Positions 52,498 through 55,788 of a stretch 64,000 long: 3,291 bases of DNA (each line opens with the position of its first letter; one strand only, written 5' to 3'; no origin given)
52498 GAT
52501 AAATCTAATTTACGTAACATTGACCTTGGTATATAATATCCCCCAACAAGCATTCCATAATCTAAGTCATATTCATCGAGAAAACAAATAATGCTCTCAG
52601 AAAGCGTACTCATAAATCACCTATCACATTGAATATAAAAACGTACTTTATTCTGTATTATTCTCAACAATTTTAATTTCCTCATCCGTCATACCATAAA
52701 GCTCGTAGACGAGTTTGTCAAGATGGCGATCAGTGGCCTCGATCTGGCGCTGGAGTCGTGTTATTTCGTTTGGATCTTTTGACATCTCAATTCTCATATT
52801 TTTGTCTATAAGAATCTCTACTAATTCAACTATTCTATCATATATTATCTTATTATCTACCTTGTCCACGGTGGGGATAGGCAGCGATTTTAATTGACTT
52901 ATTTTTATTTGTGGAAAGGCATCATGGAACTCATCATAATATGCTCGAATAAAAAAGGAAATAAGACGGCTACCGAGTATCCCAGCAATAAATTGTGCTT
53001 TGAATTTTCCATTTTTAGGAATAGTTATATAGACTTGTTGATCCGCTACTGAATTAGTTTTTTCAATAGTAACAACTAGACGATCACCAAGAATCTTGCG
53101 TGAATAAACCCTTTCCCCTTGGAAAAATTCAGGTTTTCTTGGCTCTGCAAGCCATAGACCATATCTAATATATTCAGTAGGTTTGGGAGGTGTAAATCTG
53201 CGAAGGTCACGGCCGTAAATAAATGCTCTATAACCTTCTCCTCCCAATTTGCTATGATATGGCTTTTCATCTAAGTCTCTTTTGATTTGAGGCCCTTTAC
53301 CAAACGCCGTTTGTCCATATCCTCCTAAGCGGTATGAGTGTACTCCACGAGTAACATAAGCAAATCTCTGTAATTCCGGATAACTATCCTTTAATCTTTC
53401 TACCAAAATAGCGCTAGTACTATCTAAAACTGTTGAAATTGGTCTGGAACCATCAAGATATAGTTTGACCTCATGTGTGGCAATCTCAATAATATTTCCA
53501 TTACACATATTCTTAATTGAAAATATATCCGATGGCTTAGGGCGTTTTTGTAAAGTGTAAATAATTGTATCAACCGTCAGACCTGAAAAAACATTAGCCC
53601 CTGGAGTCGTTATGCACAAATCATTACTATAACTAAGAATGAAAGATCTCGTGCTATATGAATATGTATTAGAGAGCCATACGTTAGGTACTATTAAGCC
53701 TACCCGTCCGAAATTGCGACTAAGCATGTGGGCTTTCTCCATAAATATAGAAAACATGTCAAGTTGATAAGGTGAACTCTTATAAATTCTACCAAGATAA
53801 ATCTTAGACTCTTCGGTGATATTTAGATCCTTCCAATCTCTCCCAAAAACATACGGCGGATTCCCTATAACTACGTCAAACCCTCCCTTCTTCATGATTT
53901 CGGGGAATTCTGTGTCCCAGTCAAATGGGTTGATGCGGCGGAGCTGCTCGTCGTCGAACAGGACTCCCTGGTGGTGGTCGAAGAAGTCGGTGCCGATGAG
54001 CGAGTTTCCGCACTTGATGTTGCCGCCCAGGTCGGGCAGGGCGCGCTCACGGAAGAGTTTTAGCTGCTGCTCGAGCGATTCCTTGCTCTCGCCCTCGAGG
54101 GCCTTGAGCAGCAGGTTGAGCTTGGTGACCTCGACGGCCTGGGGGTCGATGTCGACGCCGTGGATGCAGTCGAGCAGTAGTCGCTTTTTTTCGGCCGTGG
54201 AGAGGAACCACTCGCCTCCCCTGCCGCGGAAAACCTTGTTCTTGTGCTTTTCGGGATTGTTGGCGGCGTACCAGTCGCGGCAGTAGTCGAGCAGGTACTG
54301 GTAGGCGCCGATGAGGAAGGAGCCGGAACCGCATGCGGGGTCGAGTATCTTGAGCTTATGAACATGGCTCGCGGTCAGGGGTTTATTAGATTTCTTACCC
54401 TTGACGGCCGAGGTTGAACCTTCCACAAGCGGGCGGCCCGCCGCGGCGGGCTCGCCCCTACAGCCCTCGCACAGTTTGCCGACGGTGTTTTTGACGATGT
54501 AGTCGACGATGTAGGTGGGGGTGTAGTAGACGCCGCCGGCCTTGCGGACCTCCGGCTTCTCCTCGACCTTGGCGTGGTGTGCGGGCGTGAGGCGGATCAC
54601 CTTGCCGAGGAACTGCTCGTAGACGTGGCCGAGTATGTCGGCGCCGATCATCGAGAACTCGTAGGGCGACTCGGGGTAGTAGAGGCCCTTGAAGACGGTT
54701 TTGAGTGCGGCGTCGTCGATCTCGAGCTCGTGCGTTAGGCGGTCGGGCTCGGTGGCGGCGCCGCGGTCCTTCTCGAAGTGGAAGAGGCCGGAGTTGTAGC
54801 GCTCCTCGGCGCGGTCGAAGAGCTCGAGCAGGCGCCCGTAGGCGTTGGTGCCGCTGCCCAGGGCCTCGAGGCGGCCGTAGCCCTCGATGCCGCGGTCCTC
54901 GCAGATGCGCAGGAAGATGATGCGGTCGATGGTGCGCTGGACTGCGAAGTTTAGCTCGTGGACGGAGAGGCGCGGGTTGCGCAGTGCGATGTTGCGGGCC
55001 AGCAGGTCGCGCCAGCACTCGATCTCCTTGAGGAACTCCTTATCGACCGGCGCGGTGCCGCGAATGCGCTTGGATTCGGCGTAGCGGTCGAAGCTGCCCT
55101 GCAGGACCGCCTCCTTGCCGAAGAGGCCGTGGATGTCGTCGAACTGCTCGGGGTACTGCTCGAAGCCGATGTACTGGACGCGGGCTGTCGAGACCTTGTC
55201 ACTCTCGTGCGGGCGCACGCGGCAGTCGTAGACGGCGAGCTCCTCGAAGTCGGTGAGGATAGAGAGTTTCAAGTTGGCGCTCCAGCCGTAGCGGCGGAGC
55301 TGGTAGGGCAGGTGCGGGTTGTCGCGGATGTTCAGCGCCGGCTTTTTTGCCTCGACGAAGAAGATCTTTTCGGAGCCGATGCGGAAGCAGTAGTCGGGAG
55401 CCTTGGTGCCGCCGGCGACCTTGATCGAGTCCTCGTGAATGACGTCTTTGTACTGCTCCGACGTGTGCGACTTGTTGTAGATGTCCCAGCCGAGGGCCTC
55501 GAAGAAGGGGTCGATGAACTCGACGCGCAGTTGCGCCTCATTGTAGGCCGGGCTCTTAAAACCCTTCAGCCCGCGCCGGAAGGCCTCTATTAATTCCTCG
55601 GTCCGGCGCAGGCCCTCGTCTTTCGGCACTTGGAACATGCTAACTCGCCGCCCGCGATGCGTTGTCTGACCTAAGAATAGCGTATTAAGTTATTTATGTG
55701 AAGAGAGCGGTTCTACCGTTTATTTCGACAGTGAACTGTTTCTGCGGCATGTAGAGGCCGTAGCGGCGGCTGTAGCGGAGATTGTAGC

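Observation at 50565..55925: AT-rich mosaic segment bracketed by rearranged composite REP arrays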

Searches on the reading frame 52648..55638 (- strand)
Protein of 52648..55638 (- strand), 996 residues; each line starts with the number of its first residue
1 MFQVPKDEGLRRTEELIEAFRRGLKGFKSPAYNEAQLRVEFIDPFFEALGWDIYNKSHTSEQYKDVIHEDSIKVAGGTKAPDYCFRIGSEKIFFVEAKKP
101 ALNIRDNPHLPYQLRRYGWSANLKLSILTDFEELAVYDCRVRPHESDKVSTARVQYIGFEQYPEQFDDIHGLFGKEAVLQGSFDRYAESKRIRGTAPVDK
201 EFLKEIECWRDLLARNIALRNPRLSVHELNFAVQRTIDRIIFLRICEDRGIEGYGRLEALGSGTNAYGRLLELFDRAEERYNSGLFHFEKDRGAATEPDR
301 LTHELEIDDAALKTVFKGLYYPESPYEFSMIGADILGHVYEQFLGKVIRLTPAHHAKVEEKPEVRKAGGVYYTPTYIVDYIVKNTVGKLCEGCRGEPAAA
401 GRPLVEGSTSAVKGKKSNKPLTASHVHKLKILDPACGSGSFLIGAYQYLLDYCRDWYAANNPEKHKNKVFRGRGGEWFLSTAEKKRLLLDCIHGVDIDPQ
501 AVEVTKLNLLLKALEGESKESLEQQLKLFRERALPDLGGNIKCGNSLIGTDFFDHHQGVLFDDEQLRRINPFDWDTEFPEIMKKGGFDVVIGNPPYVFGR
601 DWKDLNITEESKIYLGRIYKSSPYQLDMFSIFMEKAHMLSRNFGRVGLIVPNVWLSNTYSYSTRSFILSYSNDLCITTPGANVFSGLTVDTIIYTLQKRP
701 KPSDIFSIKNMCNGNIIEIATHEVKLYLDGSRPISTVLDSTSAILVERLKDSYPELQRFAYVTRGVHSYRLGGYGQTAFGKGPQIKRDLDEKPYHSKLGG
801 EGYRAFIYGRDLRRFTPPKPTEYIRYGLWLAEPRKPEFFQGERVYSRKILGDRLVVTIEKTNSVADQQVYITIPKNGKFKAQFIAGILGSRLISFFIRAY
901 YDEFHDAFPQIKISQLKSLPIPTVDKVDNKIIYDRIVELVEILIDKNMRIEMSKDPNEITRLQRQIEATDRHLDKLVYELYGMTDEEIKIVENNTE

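Call 12: search_protein_families(library=pfam, proteins=[window:52648-55638:-], max_evalue=0.01)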
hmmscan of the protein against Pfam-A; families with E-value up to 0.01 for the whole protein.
window:52648-55638:- (996 aa): 6 families
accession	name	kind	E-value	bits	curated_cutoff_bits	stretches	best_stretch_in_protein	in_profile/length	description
PF07669.17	Eco57I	-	8.3e-35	120.8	25.3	1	491-671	2-157/171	Eco57I restriction-modification methylase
PF12950.13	TaqI_C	-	2.2e-17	63.8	26.5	1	806-921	3-118/118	TaqI-like C-terminal specificity domain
PF02384.22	N6_Mtase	-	6.5e-15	55.7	20.4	2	333-517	3-105/311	N-6 DNA Methylase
PF20473.4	MmeI_Mtase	-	7.9e-13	48.6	27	1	424-640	16-187/259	MmeI, DNA-methyltransferase domain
PF04313.20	HSDR_N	-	9.3e-07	29.3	25.1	0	32-67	2-37/198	Type I restriction enzyme R protein N terminus (HSDR_N)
PF01170.24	UPF0020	-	2.3e-05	24.7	22.3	1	429-513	30-100/197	RMKL-like, methyltransferase domain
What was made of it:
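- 53851..55638 (-): Resident 5' part of the type IIG RM gene, codons 1-596. It covers the PD-(D/E)xK nuclease, the helical region, and the methylase motifs I to IV (NPPY). Pfam HSDR_N, N6_Mtase, MmeI_Mtase and Eco57I (call 12).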

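Call 17: find_encoding_contigs(protein=window:52648-55638:-, flank=10000, max_places=10)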
Protein window:52648-55638:- (996 aa): 4 contigs read that carry it; 3 places shown.
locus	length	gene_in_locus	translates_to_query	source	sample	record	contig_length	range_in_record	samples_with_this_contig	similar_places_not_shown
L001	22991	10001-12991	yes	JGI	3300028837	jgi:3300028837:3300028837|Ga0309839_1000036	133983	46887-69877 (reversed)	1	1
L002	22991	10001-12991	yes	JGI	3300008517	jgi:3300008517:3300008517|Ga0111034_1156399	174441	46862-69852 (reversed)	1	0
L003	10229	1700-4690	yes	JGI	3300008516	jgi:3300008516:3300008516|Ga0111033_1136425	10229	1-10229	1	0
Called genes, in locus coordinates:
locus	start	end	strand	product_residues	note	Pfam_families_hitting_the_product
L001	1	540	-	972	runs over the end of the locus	-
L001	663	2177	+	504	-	PF01066:CDP-OH_P_transf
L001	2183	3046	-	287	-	-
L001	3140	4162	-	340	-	PF00753:Lactamase_B, PF12706:Lactamase_B_2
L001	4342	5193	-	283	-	PF00459:Inositol_P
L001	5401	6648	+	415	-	PF04187:Cofac_haem_bdg, PF00595:PDZ, PF13180:PDZ_2, PF17820:PDZ_6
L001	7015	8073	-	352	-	-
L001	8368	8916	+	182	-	-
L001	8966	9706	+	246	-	PF00583:Acetyltransf_1 (faint)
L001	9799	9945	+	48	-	-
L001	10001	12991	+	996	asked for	PF04313:HSDR_N (faint), PF02384:N6_Mtase (weak), PF01170:UPF0020 (faint), PF20473:MmeI_Mtase, PF07669:Eco57I, PF12950:TaqI_C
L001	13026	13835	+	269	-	-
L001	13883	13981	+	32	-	-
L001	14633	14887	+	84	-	-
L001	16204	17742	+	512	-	-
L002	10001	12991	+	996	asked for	PF04313:HSDR_N (faint), PF02384:N6_Mtase (weak), PF01170:UPF0020 (faint), PF20473:MmeI_Mtase, PF07669:Eco57I, PF12950:TaqI_C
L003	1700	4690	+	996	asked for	PF04313:HSDR_N (faint), PF02384:N6_Mtase (weak), PF01170:UPF0020 (faint), PF20473:MmeI_Mtase, PF07669:Eco57I, PF12950:TaqI_C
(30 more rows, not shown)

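Call 24: search_protein_families(library=ncbifam, proteins=[window:52648-55638:-], max_evalue=0.01)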
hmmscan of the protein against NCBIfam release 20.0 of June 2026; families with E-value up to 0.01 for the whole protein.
window:52648-55638:- (996 aa): 8 families
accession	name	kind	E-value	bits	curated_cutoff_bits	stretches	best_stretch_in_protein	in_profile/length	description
NF033452.1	BREX_1_MTaseX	exception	1.6e-28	99.1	500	2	372-519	254-384/1210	BREX-1 system adenine-specific DNA-methyltransferase PglX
NF033451.1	BREX_2_MTaseX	equivalog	1.7e-22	79.1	400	1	365-681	192-453/1185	BREX-2 system adenine-specific DNA-methyltransferase PglX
NF033455.1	BREX_6_MTaseX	exception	4.6e-16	57.6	900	2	424-523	325-409/1319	BREX-6 system adenine-specific DNA-methyltransferase PglX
TIGR02987.1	met_A_Alw26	exception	5.6e-12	45.2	353.5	1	575-946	112-474/523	Alw26I/Eco31I/Esp3I family type II restriction adenine-specific DNA-methyltransferase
NF033454.1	BREX_5_MTaseX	exception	4.7e-11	41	900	1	412-515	286-370/1404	BREX-5 system adenine-specific DNA-methyltransferase PglX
NF047738.1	antiphage_MADS2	equivalog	6.3e-10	38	720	1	429-669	333-534/654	methylation-associated defense system DNA methyltransferase MAD2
NF008748.0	PRK11783.1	equivalog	0.00016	20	466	1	427-510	192-279/704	bifunctional 23S rRNA (guanine(2069)-N(7))-methyltransferase RlmK/23S rRNA (guanine(2445)-N(2))-methyltransferase RlmL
TIGR03534.1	RF_mod_PrmC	equivalog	0.0039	16.7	199.1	0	580-605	150-175/253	peptide chain release factor N(5)-glutamine methyltransferase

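Call 25: search_protein_families(library=padloc, proteins=[window:52648-55638:-], max_evalue=0.01)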
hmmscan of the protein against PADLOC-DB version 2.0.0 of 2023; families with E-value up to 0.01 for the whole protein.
window:52648-55638:- (996 aa): 73 families (the best 25 are shown)
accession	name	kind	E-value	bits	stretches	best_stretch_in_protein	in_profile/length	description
PDLC03604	REase_MTase_IIG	-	5.1e-191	635.2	3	12-393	9-382/1011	Type IIG restriction enzyme-methyltransferase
PDLC03609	REase_MTase_IIG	-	7.3e-45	151.1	2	197-697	192-662/1066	Type IIG restriction enzyme-methyltransferase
PDLC03612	REase_MTase_IIG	-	2.7e-44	149.7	4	565-707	781-924/1247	Type IIG restriction enzyme-methyltransferase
PDLC03629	REase_MTase_IIG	-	8.1e-43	144.4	1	331-718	343-706/1182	Type IIG restriction enzyme-methyltransferase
PDLC02643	DrmMI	-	1.8e-31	106.9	2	566-652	847-934/1347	DrmMI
PDLC03596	REase_MTase_IIG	-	9.4e-26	88.1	3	572-699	696-820/1148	Type IIG restriction enzyme-methyltransferase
PDLC02529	PglX|PglXI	-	1.7e-25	86.9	1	426-657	226-427/1189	PglX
PDLC02638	DrmMI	-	6.7e-23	78.8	2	565-650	849-934/935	DrmMI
PDLC02527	PglX|PglXI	-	1.2e-22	77.6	2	371-513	238-391/1332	PglX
PDLC03348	MTase_II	-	4.3e-21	73.1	3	577-704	337-458/727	Type II methyltransferase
PDLC02521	PglX|PglXI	-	3.4e-19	66.3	2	371-516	247-376/1174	PglX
PDLC03335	MTase_II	-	5.8e-19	66.2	1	583-714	192-318/607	Type II methyltransferase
PDLC03601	REase_MTase_IIG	-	7.1e-19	65.1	2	577-721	666-802/1110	Type IIG restriction enzyme-methyltransferase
PDLC02525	PglX|PglXI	-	7.8e-18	62.4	1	334-686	196-551/607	PglX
PDLC02644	DrmMI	-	1.4e-16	57.7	2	570-652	363-447/988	DrmMI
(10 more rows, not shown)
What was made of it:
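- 53851..55638 (-): PADLOC REase_MTase_IIG, E 5e-191 (call 25).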

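Call 26: find_homologous_proteins(query=window:52648-55638:-, max_evalue=1e-10)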
Query window:52648-55638:- (996 aa): 8000 proteins with E <= 1e-10 among 8000 candidates; the best 120 are listed.
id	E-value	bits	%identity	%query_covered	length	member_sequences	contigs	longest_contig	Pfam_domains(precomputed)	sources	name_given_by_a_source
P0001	0.0e+0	2317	100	100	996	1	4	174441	PF04313.21,PF02384.23,PF07669.18,PF12950.14,PF01170.25,PF20473.5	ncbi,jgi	-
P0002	0.0e+0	1446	64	99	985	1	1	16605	PF04313.21,PF02384.23,PF07669.18,PF12950.14,PF20473.5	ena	-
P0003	0.0e+0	1401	66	100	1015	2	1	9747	PF04313.21,PF02384.23,PF07669.18,PF12950.14,PF01170.25,PF20473.5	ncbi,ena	-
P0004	0.0e+0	1398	62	100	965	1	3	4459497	PF04313.21,PF02384.23,PF07669.18,PF12950.14,PF20473.5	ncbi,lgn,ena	-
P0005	0.0e+0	1372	63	98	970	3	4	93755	PF04313.21,PF02384.23,PF07669.18,PF12950.14,PF20473.5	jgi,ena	-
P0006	0.0e+0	1366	61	99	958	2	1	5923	PF04313.21,PF02384.23,PF07669.18,PF12950.14,PF20473.5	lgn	-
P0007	0.0e+0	1345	62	97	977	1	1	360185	PF04313.21,PF02384.23,PF07669.18,PF12950.14,PF20473.5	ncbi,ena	-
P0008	0.0e+0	1340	61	99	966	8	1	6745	PF04313.21,PF02384.23,PF07669.18,PF12950.14,PF20473.5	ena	-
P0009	0.0e+0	1328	60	99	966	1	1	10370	PF04313.21,PF02384.23,PF07669.18,PF12950.14,PF20473.5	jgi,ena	-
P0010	0.0e+0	1323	61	98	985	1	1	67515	PF04313.21,PF02384.23,PF07669.18,PF12950.14,PF20473.5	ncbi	-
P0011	0.0e+0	1321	60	99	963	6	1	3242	PF04313.21,PF02384.23,PF07669.18,PF12950.14,PF20473.5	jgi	-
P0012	0.0e+0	1310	61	98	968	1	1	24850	PF04313.21,PF02384.23,PF07669.18,PF12950.14,PF20473.5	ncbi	ncbi:Eco57I restriction-modification methylase domain-containing protein [Candidatus Latescibacterot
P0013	0.0e+0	1303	60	100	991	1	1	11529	PF04313.21,PF02384.23,PF07669.18,PF12950.14,PF20473.5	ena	-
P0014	0.0e+0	1299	59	98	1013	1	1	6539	PF04313.21,PF02384.23,PF07669.18,PF12950.14,PF20473.5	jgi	jgi:predicted type IV restriction endonuclease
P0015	0.0e+0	1296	59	99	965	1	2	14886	PF04313.21,PF02384.23,PF07669.18,PF12950.14,PF20473.5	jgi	-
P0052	0.0e+0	1066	52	100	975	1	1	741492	PF04313.21,PF02384.23,PF07669.18,PF12950.14,PF01170.25,PF20473.5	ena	-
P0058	0.0e+0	1063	52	100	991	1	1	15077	PF04313.21,PF02384.23,PF07669.18,PF12950.14,PF01170.25,PF20473.5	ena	-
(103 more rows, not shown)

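Call 28: find_encoding_contigs(protein=P0003, flank=10000, max_places=10)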
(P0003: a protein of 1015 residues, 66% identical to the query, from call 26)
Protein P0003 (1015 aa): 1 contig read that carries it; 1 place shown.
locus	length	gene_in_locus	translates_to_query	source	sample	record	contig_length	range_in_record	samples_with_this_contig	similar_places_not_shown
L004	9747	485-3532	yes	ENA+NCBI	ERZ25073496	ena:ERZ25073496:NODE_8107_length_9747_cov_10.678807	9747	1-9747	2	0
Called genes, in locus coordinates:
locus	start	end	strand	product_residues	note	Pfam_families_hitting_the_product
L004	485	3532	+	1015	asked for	PF04313:HSDR_N (faint), PF02384:N6_Mtase (faint), PF20473:MmeI_Mtase, PF01170:UPF0020 (faint), PF07669:Eco57I, PF12950:TaqI_C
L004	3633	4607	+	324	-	-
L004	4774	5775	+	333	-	-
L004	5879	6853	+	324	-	PF01878:EVE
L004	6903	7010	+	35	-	-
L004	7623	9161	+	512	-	-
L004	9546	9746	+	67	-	?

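Call 39: find_encoding_contigs(protein=P0052, flank=10000, max_places=4)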
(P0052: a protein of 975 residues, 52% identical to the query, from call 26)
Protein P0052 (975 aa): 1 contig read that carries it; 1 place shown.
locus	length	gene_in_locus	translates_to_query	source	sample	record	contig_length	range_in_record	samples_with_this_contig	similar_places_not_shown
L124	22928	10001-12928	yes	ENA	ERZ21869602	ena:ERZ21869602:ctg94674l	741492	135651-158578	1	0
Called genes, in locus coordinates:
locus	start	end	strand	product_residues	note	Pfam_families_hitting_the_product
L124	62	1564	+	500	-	PF01066:CDP-OH_P_transf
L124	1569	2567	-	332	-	PF00753:Lactamase_B (weak), PF12706:Lactamase_B_2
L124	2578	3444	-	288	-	PF00459:Inositol_P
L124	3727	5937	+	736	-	PF13620:CarboxypepD_reg, PF07715:Plug, PF00593:TonB_dep_Rec_b-barrel, PF14905:OMP_b-brl_3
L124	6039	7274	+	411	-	PF04187:Cofac_haem_bdg, PF00595:PDZ (faint), PF13180:PDZ_2, PF17820:PDZ_6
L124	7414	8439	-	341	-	-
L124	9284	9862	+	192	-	PF00583:Acetyltransf_1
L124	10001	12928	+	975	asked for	PF04313:HSDR_N (faint), PF02384:N6_Mtase, PF01170:UPF0020 (faint), PF20473:MmeI_Mtase, PF07669:Eco57I, PF12950:TaqI_C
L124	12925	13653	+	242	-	PF04191:PEMT, PF04140:ICMT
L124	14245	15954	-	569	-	PF01019:G_glu_transpept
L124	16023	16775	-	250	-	PF06245:DUF1015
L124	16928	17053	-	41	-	-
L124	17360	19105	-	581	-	PF11854:MtrB_PioB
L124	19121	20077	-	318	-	PF14522:Cytochrome_C7 (faint), PF22113:Mtrc-MtrF_II-IV_dom (faint), PF22678:Cytochrom_c_NrfB-like (weak), PF14537:Cytochrom_c3_2 (weak), PF09699:Paired_CXXCH_1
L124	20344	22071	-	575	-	PF00989:PAS, PF13426:PAS_9, PF00989:PAS, PF08448:PAS_4, PF13188:PAS_8, PF13426:PAS_9, PF00158:Sigma54_activat, PF14532:Sigma54_activ_2, +8 more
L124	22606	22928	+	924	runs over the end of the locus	PF00072:Response_reg, PF00989:PAS, PF13188:PAS_8, PF13426:PAS_9, PF13188:PAS_8, PF00989:PAS, PF13188:PAS_8, PF08448:PAS_4, +8 more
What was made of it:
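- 53851..55638 (-): Syntenic in L124 (call 39).
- GNAT-RM) is conserved in L124 (calls 17, 39).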

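Call 40: find_encoding_contigs(protein=P0058, flank=10000, max_places=4)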
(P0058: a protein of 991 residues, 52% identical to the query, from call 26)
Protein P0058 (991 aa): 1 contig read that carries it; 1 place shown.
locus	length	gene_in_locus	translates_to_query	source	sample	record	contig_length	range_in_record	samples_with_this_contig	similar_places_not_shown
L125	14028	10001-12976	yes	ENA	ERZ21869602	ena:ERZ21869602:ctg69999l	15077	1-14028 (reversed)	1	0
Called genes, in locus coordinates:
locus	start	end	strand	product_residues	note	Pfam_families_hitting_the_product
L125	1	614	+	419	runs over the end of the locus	-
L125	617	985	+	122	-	-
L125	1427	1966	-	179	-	-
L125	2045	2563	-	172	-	-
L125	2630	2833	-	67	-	-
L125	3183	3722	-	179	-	-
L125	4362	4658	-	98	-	-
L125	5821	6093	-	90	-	-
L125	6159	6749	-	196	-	-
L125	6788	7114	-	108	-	-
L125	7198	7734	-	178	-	-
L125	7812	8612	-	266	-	PF08401:ArdcN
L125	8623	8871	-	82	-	-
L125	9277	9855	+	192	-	PF00583:Acetyltransf_1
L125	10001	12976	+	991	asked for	PF04313:HSDR_N (faint), PF02384:N6_Mtase, PF20473:MmeI_Mtase, PF01170:UPF0020 (faint), PF07669:Eco57I, PF02384:N6_Mtase, PF12950:TaqI_C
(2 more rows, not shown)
